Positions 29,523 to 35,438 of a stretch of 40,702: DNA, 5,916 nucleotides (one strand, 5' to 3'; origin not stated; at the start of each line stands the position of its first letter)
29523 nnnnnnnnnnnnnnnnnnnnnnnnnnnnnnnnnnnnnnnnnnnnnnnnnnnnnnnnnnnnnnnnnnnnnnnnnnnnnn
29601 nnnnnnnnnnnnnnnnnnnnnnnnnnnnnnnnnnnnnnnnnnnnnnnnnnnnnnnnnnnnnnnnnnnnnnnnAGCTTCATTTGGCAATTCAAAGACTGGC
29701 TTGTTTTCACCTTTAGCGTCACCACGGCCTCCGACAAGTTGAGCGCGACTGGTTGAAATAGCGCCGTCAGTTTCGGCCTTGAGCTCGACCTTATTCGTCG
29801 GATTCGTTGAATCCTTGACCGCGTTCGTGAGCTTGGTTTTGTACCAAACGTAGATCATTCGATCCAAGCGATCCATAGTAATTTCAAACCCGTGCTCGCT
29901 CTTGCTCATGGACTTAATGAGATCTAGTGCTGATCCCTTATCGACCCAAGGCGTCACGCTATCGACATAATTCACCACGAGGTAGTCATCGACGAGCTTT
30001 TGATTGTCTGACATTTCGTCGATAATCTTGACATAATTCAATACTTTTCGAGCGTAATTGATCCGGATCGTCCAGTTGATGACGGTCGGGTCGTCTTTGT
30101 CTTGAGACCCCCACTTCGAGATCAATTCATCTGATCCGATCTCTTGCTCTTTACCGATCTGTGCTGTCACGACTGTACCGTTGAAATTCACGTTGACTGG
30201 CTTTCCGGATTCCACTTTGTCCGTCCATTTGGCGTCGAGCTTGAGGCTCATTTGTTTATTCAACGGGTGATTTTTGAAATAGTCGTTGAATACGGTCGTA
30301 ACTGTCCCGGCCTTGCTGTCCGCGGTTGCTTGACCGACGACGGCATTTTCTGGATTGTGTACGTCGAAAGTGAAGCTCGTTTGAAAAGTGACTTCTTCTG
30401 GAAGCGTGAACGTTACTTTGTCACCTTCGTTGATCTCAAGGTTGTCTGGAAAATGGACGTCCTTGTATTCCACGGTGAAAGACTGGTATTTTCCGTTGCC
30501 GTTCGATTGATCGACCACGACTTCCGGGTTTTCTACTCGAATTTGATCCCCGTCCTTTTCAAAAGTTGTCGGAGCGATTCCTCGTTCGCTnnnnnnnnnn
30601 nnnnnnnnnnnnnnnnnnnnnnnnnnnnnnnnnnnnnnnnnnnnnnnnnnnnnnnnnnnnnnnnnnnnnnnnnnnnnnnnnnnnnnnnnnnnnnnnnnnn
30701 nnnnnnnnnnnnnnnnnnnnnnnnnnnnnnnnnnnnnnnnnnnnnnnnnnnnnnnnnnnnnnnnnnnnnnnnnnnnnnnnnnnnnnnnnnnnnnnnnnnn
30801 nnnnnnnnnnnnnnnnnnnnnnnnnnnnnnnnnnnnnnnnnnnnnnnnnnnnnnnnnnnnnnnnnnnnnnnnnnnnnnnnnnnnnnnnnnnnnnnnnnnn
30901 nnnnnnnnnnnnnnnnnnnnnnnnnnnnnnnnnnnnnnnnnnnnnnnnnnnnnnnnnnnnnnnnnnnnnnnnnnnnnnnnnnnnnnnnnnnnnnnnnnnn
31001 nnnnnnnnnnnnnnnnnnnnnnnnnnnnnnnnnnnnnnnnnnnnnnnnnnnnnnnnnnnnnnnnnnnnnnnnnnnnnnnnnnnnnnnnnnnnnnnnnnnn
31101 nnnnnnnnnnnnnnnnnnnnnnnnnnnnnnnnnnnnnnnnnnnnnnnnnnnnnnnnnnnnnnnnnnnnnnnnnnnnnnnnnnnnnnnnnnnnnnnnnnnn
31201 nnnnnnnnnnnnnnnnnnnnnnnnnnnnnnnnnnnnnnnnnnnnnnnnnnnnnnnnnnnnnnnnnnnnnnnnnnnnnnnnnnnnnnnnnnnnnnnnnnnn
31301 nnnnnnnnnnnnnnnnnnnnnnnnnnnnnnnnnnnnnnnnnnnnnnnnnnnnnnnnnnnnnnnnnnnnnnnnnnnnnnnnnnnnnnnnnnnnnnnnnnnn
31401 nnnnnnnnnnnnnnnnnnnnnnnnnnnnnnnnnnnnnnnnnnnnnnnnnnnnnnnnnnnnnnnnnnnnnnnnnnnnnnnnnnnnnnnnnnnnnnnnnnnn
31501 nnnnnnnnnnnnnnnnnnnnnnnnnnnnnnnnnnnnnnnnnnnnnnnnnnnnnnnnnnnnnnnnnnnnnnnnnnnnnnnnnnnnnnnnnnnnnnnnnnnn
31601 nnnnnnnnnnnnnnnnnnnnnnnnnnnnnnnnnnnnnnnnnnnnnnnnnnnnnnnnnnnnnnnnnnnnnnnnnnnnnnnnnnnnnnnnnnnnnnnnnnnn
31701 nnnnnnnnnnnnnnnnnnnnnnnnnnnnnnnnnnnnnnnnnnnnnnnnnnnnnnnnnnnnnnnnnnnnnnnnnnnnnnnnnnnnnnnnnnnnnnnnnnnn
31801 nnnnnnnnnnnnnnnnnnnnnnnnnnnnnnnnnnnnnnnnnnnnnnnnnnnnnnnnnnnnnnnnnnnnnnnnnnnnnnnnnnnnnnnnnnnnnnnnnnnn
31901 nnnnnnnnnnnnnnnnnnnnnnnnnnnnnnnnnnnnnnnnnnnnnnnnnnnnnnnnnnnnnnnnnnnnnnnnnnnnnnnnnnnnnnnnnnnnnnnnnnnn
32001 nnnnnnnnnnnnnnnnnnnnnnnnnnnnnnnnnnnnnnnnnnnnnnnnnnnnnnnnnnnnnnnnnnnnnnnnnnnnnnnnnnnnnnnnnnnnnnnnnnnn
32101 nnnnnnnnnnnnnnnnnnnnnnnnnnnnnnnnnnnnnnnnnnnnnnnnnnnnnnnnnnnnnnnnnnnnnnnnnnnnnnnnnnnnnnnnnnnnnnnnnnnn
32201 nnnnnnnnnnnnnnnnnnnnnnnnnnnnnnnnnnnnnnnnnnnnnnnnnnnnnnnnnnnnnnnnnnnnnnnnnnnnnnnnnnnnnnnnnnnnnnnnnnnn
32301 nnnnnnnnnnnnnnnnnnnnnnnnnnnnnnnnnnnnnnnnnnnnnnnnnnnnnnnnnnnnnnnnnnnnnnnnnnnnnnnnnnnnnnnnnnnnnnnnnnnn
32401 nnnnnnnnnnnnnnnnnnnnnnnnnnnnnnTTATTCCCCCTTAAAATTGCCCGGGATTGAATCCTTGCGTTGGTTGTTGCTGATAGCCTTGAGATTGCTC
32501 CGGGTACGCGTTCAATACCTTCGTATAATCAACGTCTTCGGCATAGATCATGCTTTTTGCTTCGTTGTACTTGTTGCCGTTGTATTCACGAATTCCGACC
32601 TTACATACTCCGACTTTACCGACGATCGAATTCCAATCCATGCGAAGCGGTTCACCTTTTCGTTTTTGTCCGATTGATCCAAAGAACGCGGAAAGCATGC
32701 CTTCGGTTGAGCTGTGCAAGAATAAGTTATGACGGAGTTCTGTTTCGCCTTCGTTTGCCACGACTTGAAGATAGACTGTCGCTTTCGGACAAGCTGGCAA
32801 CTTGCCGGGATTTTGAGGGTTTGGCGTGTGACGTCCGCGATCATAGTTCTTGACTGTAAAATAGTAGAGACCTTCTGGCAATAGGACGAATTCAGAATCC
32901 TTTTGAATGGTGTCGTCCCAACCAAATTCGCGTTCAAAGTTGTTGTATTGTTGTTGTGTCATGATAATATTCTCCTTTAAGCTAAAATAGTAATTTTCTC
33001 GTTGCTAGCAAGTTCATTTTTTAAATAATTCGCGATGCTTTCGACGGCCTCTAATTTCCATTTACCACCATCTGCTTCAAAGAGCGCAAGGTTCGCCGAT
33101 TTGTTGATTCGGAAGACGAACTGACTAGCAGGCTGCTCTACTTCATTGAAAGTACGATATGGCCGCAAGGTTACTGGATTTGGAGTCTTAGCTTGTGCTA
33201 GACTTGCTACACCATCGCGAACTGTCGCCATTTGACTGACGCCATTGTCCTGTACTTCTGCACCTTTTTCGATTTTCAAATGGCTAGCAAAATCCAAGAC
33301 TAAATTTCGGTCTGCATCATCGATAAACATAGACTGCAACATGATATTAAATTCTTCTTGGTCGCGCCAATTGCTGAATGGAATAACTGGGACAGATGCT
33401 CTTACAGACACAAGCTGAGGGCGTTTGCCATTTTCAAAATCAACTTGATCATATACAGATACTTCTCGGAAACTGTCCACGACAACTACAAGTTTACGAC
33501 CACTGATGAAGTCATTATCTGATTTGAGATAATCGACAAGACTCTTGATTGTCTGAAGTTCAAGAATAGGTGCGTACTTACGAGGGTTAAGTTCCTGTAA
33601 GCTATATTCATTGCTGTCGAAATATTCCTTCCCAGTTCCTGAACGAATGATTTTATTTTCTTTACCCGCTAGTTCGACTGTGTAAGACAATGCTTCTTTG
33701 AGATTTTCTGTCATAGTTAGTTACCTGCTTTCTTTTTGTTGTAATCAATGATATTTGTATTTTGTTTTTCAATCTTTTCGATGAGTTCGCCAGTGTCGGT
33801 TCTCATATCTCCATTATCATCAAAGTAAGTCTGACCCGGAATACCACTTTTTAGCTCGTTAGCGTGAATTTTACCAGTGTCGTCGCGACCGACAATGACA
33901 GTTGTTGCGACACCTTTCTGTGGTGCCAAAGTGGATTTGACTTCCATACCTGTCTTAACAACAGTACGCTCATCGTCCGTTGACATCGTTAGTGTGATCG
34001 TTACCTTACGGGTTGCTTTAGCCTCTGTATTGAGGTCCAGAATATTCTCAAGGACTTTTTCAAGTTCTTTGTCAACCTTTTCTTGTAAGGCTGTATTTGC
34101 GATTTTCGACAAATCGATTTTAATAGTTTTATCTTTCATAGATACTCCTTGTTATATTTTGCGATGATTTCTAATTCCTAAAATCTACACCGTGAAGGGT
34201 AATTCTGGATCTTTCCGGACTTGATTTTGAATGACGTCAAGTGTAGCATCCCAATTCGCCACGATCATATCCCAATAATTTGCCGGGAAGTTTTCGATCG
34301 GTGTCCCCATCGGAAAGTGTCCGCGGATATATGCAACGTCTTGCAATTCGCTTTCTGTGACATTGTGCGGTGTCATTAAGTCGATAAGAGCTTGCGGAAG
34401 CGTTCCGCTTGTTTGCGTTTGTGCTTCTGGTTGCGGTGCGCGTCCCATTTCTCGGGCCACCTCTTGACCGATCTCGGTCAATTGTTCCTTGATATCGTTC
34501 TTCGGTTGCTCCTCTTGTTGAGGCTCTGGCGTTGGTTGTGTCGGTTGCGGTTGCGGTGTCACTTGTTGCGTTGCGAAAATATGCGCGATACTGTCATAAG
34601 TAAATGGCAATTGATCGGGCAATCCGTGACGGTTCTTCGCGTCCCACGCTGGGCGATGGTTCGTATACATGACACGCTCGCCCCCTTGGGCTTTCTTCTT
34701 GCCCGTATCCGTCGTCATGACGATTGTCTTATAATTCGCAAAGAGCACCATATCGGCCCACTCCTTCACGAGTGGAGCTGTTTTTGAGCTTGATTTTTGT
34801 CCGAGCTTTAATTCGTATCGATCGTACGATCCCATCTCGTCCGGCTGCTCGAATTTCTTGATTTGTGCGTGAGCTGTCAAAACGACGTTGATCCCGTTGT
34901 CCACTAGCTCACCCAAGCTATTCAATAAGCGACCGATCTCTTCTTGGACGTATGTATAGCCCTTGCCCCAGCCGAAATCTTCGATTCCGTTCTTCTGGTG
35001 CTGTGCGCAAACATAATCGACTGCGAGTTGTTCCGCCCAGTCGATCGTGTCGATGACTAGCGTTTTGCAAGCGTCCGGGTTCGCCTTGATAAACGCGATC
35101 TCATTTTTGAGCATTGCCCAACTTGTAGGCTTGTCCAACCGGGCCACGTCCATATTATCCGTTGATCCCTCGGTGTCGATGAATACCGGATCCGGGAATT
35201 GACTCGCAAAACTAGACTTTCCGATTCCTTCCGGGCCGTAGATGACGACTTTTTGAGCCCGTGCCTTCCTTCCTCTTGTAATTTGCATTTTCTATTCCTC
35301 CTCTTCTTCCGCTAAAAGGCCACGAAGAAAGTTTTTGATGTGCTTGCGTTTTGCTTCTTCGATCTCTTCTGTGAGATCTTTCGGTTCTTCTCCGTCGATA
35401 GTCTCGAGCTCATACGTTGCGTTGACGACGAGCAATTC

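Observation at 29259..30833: Sortase-anchored (LPKTG) adhesin-like surface protein wired into the phage replication operon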

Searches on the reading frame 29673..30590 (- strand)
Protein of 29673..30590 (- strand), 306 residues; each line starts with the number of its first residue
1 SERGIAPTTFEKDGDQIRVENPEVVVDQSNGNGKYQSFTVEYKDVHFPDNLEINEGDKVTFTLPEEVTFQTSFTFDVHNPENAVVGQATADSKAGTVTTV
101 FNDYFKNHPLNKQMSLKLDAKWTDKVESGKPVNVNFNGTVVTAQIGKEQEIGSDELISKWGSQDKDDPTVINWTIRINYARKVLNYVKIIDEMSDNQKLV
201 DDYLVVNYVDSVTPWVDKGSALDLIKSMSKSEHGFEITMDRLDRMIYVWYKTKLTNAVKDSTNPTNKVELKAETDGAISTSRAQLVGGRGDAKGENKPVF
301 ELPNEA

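Call 73: predict_structure(alignment_id=A3)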
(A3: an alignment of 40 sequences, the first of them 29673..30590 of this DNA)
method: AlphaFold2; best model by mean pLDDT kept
length: 306 residues; sequences in the alignment: 40
mean_pLDDT: 86.7   pTM: 0.71
mean pLDDT of the five models: 86.7, 81.5, 80.5, 73.6, 70.2
residues with pLDDT >= 90: 162; 70-90: 118; 50-70: 18; < 50: 8
segments of 3 or more residues with pLDDT < 50: 1-3, 258-260
pLDDT, mean of each block of 10 residues (from residue 1): 66 94 85 75 93 97 84 88 93 91 96 92 82 89 80 89 81 93 97 89 90 87 95 94 96 71 83 92 79 84 51
secondary structure, 60 per line:
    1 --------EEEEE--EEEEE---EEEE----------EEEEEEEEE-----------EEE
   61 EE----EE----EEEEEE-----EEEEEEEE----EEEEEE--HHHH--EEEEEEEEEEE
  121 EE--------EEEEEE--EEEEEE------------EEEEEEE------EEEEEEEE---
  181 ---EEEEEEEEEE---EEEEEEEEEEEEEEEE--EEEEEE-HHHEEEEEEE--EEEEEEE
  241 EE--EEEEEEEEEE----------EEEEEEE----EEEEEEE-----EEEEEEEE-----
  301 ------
elements in order: E9-13 E16-20 E24-27 E38-46 E58-62 E73-78 E84-91 E96-101 H104-107 E110-122 E131-136 E139-144 E157-163 E170-177 E184-193 E197-212 E215-220 E225-231 E234-242 E245-254 E265-271 E276-282 E288-295

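Call 76: fold_search(model_id=the predicted structure, library=pdb)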
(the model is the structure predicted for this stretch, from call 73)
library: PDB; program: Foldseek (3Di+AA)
matches with E <= 10: 1959; with E <= 0.001: 357
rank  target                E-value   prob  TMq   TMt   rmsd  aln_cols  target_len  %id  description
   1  8jl8                  6.3e-18  1.00  0.61  0.64   7.2       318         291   15  Crystal structure of the collagen binding domain of Cnm from Streptococcus mutans (released 2024-04-10)
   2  1r17_B                1.5e-17  1.00  0.59  0.57   5.6       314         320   14  Crystal Structure Analysis of S.epidermidis adhesin SdrG binding to Fibrinogen (adhesin-ligand complex) (released 2003-10-28)
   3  1r17_A                3.3e-17  1.00  0.59  0.57   5.6       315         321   13  Crystal Structure Analysis of S.epidermidis adhesin SdrG binding to Fibrinogen (adhesin-ligand complex) (released 2003-10-28)
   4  5cfa_A                1.0e-16  1.00  0.59  0.56   5.9       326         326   14  Crystal structures of Bbp from Staphylococcus aureus with peptide ligand (released 2015-09-23)
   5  3v10_B                1.0e-16  1.00  0.63  0.62   7.5       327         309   16  Crystal structure of the collagen binding domain of Erysipelothrix rhusiopathiae surface protein RspB (released 2012-10-24)
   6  2vr3_B                1.7e-16  1.00  0.58  0.57   5.7       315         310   16  Structural and Biochemical Characterization of Fibrinogen binding to ClfA from Staphylocccus aureus (released 2009-05-19)
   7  2vr3_A                2.1e-16  1.00  0.61  0.61   5.6       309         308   14  Structural and Biochemical Characterization of Fibrinogen binding to ClfA from Staphylocccus aureus (released 2009-05-19)
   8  2f68                  2.4e-16  1.00  0.68  0.69   4.4       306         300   15  Crystal structure of collagen adhesin (CNA) from S. aureus (released 2006-12-12)
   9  5wtb_A                2.5e-16  1.00  0.59  0.58   6.0       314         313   15  Complex Structure of Staphylococcus aureus SdrE with human complement factor H (released 2017-07-19)
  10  5cfa_B                3.1e-16  1.00  0.62  0.58   5.8       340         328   14  Crystal structures of Bbp from Staphylococcus aureus with peptide ligand (released 2015-09-23)
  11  2ral_A                4.1e-16  1.00  0.61  0.59   5.6       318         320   14  Crystal Structure Analysis of double cysteine mutant of S.epidermidis adhesin SdrG: Evidence for the Dock,Lock and Lat (released 2007-11-06)
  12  5jq6_A                5.7e-16  1.00  0.60  0.57   5.5       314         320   15  Crystal structure of ClfA in complex with the Fab fragment of Tefibazumab (released 2017-01-18)
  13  4f20_A                6.7e-16  1.00  0.56  0.52   6.7       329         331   17  Crystal structures reveal the multi-ligand binding mechanism of the Staphylococcus aureus ClfB (released 2012-08-08)
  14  2f6a_B                8.9e-16  1.00  0.64  0.66   4.7       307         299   15  Collagen Adhesin and Collagen Complex Structure (released 2006-12-12)
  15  2f6a_A                1.2e-15  1.00  0.67  0.67   6.2       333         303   16  Collagen Adhesin and Collagen Complex Structure (released 2006-12-12)
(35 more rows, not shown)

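Call 77: fold_search(model_id=the predicted structure, library=viral)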
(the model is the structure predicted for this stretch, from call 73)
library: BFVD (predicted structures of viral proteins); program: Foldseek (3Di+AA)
matches with E <= 10: 1417; with E <= 0.001: 29
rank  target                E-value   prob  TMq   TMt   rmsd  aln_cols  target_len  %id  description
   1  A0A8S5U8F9            8.5e-22  1.00  0.71  0.57   4.3       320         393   20  Clumping factor [Siphoviridae sp. ct9j27]
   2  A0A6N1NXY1            3.4e-06  1.00  0.25  0.09  23.2       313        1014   12  DUF11 domain-containing protein [Tupanvirus soda lake]
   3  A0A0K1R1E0            6.9e-05  0.96  0.18  0.20  21.3       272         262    7  Membrane protein TE20 [Testudinid alphaherpesvirus 3]
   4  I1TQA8                6.9e-05  0.87  0.16  0.13  19.9       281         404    9  (no name in the UniProt tables at hand)
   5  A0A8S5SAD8            8.6e-05  0.72  0.16  0.14  23.4       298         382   11  Uncharacterized protein [Myoviridae sp. ctByu2]
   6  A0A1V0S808            1.3e-04  0.87  0.17  0.16  19.9       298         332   12  SWPV1-183 [Shearwaterpox virus]
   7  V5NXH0                1.3e-04  0.69  0.15  0.09  23.1       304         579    8  F-Nec2 protein [Chelonid alphaherpesvirus 5]
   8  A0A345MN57            1.6e-04  0.91  0.18  0.19  22.1       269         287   10  (no name in the UniProt tables at hand)
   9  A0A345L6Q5            1.8e-04  0.54  0.16  0.12  27.7       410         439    7  Uncharacterized protein [Serratia phage Scapp]
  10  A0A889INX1            2.0e-04  0.69  0.17  0.21  22.3       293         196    7  Uncharacterized protein [Culex impudicus luteo-like virus]
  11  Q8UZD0                2.1e-04  0.91  0.18  0.23  21.9       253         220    9  BARF1 [Macacine gammaherpesvirus 4]
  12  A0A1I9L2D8            2.1e-04  0.41  0.15  0.10  28.4       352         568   10  Hemagglutinin-like protein [Xanthomonas phage XAJ2]
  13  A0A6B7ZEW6            2.3e-04  0.72  0.15  0.18  19.2       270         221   10  Uncharacterized protein [Klebsiella phage N1M2]
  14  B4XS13                2.6e-04  0.75  0.19  0.14  24.6       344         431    9  GC [anatid alphaherpesvirus 1]
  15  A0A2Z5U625            3.6e-04  0.33  0.13  0.14  20.8       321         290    8  Ig-like domain-containing protein [Rhinolophus gammaherpesvirus 1]
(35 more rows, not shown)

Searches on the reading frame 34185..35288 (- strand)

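Call 83: search_protein_families(library=pfam, proteins=[window:34185-35288:-], max_evalue=0.001)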
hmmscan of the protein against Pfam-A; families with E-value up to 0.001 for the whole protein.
window:34185-35288:- (367 aa): 1 family
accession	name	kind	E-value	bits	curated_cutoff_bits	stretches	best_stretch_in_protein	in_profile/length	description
PF13479.12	AAA_24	-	5.6e-67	225.8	27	1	11-221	2-195/195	AAA domain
